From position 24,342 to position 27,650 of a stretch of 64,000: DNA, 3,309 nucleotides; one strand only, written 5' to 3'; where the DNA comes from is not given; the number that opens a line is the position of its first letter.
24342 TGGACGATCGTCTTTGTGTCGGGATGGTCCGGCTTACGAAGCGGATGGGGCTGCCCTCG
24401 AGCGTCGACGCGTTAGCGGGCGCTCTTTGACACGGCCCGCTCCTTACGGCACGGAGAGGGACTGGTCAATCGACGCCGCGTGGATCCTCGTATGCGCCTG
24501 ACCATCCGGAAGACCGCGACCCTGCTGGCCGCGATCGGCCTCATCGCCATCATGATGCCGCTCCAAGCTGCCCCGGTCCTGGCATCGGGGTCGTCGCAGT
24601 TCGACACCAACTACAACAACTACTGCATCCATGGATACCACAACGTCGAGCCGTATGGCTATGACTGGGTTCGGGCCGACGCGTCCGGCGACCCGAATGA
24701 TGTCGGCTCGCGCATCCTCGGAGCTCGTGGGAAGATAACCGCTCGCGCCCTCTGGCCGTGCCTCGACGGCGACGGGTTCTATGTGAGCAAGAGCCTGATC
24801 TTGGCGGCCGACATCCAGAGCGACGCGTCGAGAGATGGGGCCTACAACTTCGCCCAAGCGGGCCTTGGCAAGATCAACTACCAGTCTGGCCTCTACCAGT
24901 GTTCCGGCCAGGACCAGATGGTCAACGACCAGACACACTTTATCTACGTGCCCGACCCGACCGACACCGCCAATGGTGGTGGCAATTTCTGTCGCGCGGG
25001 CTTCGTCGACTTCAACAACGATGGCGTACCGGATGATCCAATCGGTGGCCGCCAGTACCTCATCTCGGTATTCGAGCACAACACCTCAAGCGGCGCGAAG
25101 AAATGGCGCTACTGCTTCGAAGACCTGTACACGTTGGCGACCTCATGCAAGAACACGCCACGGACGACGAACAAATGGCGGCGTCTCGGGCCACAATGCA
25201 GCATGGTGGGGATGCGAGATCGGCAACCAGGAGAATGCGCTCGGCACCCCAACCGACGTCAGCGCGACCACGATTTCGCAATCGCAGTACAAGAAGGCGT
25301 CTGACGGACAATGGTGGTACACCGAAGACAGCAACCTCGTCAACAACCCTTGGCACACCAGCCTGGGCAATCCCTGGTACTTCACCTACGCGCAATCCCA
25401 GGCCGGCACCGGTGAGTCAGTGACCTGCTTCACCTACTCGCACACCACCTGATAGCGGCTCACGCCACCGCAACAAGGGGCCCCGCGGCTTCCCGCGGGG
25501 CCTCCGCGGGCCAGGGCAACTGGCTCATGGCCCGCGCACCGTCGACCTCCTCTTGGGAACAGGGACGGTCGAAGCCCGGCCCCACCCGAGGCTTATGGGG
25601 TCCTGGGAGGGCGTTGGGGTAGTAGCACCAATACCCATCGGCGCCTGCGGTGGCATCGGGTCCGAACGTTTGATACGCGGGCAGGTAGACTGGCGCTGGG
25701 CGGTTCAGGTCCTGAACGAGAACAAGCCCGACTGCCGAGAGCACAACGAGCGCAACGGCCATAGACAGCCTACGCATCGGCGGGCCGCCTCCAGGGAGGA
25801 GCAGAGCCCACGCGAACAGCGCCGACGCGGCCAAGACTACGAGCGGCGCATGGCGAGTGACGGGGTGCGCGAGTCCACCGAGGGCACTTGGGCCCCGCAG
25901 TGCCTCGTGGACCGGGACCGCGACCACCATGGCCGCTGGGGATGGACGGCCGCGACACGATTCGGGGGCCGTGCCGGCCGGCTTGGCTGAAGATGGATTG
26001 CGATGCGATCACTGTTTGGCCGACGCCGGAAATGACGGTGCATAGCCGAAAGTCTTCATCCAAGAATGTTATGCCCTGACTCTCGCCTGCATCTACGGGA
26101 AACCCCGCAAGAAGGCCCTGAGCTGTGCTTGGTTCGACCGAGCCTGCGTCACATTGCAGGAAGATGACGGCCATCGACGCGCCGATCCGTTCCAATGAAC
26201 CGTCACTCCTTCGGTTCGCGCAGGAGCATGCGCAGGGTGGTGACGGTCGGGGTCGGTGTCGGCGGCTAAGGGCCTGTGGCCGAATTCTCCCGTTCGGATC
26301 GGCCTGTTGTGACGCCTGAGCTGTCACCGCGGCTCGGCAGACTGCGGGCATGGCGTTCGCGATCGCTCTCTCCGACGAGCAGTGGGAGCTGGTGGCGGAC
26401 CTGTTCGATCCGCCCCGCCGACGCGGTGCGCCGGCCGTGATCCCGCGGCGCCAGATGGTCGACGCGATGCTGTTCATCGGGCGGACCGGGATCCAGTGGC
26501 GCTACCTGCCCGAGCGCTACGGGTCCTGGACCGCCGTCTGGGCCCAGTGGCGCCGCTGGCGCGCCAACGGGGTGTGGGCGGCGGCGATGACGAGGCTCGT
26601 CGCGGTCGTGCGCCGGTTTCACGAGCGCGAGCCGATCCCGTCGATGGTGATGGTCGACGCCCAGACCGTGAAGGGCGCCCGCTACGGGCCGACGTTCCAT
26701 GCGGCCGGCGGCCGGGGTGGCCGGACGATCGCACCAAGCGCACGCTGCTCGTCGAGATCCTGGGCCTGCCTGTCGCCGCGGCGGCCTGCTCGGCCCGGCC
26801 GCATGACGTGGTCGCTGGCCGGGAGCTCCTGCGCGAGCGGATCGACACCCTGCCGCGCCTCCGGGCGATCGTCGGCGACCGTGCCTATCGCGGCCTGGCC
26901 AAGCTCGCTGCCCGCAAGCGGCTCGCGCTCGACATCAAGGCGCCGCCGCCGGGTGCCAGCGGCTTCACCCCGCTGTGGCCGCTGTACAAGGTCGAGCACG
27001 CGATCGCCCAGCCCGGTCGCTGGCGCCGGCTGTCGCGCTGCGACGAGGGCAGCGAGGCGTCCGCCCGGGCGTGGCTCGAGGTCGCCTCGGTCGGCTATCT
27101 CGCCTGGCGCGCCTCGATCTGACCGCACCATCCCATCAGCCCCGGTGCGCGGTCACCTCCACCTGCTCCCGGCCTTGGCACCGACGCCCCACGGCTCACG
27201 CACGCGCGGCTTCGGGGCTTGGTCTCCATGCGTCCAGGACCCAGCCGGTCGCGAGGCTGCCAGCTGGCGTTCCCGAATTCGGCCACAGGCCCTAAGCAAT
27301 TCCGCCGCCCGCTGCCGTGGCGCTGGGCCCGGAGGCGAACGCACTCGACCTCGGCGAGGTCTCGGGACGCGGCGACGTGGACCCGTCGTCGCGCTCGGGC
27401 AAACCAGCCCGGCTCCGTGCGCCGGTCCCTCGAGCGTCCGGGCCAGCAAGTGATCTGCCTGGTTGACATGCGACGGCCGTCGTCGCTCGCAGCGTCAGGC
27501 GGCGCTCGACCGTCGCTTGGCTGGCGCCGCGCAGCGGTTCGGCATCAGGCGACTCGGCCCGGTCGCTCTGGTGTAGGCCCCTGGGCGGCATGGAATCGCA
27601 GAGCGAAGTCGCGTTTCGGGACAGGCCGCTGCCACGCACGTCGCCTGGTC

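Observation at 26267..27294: Apparently young IS427-group (IS5 family) element: perfect 18-bp IRs, TAA target duplication, -1 frameshifted transposase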

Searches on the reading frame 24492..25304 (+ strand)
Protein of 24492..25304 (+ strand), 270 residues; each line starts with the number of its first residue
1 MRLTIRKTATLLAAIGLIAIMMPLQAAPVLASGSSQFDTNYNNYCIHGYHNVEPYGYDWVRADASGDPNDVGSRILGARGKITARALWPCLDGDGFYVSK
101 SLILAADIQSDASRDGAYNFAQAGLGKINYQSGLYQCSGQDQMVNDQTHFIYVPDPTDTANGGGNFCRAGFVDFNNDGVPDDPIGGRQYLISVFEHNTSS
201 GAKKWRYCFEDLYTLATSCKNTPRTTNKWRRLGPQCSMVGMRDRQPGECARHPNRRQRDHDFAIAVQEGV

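Call 50: find_encoding_contigs(protein=window:24492-25304:+, flank=6000, max_places=8)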
Protein window:24492-25304:+ (270 aa): 3 contigs read that carry it; 3 places shown.
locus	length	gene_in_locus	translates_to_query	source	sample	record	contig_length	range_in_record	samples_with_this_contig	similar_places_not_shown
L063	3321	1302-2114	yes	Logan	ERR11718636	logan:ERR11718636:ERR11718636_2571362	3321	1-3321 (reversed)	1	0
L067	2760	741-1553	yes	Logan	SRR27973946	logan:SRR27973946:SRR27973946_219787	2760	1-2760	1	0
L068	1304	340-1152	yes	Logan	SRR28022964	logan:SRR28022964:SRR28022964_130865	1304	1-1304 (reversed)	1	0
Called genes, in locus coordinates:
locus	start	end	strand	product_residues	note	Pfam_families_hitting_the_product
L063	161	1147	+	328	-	PF02899:Phage_int_SAM_1 (weak), PF13495:Phage_int_SAM_4 (weak), PF00589:Phage_integrase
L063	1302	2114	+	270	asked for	-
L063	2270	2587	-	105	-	-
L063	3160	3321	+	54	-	?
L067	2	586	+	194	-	?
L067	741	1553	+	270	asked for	-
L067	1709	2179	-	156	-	-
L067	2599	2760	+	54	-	?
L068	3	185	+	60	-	?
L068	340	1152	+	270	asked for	-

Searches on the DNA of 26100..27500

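Call 64: search_rna_families(source=window, start=26100, end=27500, threshold=evalue, max_evalue=1)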
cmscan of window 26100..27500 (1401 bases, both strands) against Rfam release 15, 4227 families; matches with E-value up to 1: 0.
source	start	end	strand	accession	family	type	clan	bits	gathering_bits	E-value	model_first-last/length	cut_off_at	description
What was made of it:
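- On Programmed -1 ribosomal frameshift site: There is no Rfam match (call 64).
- Rfam has no match at E up to 1 (call 64).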

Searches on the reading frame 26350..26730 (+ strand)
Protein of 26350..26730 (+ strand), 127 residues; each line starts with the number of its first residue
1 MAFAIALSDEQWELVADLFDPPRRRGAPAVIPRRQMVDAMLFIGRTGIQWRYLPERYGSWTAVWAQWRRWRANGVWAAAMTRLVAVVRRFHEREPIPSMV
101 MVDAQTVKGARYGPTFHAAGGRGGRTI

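Call 5: search_protein_families(library=pfam, proteins=[window:26350-26730:+], max_evalue=0.01)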
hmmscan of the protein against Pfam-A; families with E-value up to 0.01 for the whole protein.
window:26350-26730:+ (127 aa): 1 family
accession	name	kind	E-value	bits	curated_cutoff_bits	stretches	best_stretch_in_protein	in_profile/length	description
PF13340.11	DUF4096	-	9.9e-25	87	34.3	1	7-78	1-74/76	Putative transposase of IS4/5 family (DUF4096)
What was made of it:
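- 26350..26730 (+): Transposase codons 1-127 in frame A: the DUF4096 DNA-binding domain plus the start of the DDE domain, including catalytic D103. Pfam PF13340, E 1e-24 (call 5).
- On IS5 family (DDE transposase insertion sequences): PF13340 E 1e-24 (call 5).
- Checked: Frame A (ATG 26350) carries DUF4096 (E 1e-24, call 5).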

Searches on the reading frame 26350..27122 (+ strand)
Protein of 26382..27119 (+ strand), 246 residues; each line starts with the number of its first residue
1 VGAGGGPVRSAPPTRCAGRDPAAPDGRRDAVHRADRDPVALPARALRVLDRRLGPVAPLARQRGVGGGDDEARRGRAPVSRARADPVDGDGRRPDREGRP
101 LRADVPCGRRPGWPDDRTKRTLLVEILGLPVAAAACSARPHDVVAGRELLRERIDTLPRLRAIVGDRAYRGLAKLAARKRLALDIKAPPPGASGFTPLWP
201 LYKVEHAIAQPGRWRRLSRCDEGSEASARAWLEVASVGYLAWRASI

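Call 5: search_protein_families(library=pfam, proteins=[window:26350-27119:+], max_evalue=0.01)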
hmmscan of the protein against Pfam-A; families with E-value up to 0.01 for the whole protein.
window:26350-27119:+ (256 aa): 1 family
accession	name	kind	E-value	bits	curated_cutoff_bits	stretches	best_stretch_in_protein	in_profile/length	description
PF13340.11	DUF4096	-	6.9e-24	84.3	34.3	1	7-78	1-74/76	Putative transposase of IS4/5 family (DUF4096)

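Call 53: find_encoding_contigs(protein=window:26382-27119:+, flank=4000, max_places=8)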
Protein seq(246 aa) (246 aa): no gene with exactly this product is on record in the collection.

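Call 55: find_encoding_contigs(protein=window:26496-27122:+, flank=4000, max_places=8)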
Protein window:26496-27122:+ (208 aa): no gene with exactly this product is on record in the collection.

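Call 56: find_homologous_proteins(query=window:26382-27119:+, max_evalue=1e-20)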
Query seq(246 aa) (246 aa): 459 proteins with E <= 1e-20 among 8000 candidates; the best 120 are listed.
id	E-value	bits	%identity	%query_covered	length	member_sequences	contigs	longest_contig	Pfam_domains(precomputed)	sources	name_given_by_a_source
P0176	3.7e-92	327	75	92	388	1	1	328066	PF01609.28,PF01594.23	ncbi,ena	-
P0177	2.5e-80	288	72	84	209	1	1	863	PF01609.28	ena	-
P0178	1.4e-77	279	67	95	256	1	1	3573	PF01609.28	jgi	jgi:hypothetical protein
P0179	8.8e-77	276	74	78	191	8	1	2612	PF01609.28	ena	-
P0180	3.9e-72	261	71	84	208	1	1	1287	PF01609.28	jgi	jgi:hypothetical protein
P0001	8.8e-70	254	93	52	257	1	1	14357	PF01609.28,PF13340.12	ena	-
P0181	8.7e-68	247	92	51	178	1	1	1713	PF01609.28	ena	-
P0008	1.5e-67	246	86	57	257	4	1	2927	PF01609.28,PF13340.12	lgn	-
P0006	9.4e-67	244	91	52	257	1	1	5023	PF01609.28,PF13340.12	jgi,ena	-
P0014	1.0e-66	243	91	52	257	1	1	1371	PF01609.28,PF13340.12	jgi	-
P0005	3.6e-65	238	90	51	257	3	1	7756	PF01609.28,PF13340.12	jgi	jgi:putative transposase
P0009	5.0e-65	238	89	52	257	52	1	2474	PF01609.28,PF13340.12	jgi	jgi:putative transposase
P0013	9.3e-65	237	89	52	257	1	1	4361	PF01609.28,PF13340.12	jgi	jgi:transposase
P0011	1.2e-64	237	87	51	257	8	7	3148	PF01609.28,PF13340.12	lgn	-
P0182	1.7e-64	236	87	52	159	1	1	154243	PF01609.28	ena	-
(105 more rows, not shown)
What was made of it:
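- The search that retrieved most of these (call 56) is biased toward -1-type lesions just upstream of codon 128.
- Tried and rejected: (4) A search with the out-of-frame frame-B product found 8 proteins that at first seemed to revive a shared-frameshift lineage (call 56).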

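Call 59: find_encoding_contigs(protein=P0176, flank=1500, max_places=2)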
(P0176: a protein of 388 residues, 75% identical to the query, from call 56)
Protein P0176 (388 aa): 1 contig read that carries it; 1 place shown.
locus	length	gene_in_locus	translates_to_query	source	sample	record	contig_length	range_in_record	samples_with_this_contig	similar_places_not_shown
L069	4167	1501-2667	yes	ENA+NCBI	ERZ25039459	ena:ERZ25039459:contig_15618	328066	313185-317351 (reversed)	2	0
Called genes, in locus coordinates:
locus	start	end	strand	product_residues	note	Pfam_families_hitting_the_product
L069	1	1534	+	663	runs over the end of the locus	PF01594:AI-2E_transport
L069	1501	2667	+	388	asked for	PF01594:AI-2E_transport, PF01609:DDE_Tnp_1 (faint)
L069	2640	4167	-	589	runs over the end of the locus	PF01232:Mannitol_dh, PF08125:Mannitol_dh_C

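Call 60: find_encoding_contigs(protein=P0179, flank=1500, max_places=3)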
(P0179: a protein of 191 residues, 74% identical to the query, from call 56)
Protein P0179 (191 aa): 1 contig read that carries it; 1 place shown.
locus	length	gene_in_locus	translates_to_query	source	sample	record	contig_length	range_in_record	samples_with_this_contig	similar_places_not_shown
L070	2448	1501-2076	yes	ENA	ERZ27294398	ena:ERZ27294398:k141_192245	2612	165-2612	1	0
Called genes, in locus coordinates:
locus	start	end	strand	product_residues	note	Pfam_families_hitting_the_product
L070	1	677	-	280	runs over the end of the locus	?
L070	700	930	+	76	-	-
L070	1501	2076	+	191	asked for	PF01609:DDE_Tnp_1 (faint)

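Call 61: find_encoding_contigs(protein=P0177, flank=1500, max_places=2)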
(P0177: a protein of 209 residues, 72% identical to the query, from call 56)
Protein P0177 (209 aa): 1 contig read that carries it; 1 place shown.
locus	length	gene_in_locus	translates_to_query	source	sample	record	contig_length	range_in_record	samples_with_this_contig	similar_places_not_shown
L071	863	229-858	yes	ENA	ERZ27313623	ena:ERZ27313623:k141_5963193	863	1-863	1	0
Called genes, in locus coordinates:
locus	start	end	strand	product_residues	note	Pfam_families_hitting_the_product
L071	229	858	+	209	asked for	PF01609:DDE_Tnp_1 (faint)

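Call 62: find_encoding_contigs(protein=P0180, flank=1500, max_places=2)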
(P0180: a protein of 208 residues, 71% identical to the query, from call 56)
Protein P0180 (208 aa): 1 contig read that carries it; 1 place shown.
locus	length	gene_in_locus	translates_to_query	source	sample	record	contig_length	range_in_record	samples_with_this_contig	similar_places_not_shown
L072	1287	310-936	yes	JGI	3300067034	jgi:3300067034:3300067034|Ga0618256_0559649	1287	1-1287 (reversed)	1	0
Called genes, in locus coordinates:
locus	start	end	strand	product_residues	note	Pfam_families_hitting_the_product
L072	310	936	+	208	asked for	PF01609:DDE_Tnp_1 (faint)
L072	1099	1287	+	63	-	?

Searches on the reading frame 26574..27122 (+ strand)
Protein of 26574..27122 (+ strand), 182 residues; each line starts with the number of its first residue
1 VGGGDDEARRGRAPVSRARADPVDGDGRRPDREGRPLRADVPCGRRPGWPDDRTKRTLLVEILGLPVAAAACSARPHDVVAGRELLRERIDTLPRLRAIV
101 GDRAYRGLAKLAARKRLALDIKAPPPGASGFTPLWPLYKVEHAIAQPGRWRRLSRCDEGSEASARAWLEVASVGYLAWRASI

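Call 54: find_encoding_contigs(protein=window:26574-27122:+, flank=4000, max_places=8)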
Protein window:26574-27122:+ (182 aa): no gene with exactly this product is on record in the collection.

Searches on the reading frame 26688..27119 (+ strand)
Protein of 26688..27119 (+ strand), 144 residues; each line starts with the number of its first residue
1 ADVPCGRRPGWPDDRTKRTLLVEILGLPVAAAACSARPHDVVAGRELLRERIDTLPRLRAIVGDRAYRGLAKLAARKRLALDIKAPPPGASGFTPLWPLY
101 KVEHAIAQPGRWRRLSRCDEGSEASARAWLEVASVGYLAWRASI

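Call 5: search_protein_families(library=pfam, proteins=[window:26688-27119:+], max_evalue=0.01)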
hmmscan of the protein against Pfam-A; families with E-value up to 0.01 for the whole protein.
window:26688-27119:+ (144 aa): 1 family
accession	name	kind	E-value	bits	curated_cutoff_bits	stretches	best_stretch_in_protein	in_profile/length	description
PF01609.27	DDE_Tnp_1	-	0.005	17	23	0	17-73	37-92/200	Transposase DDE domain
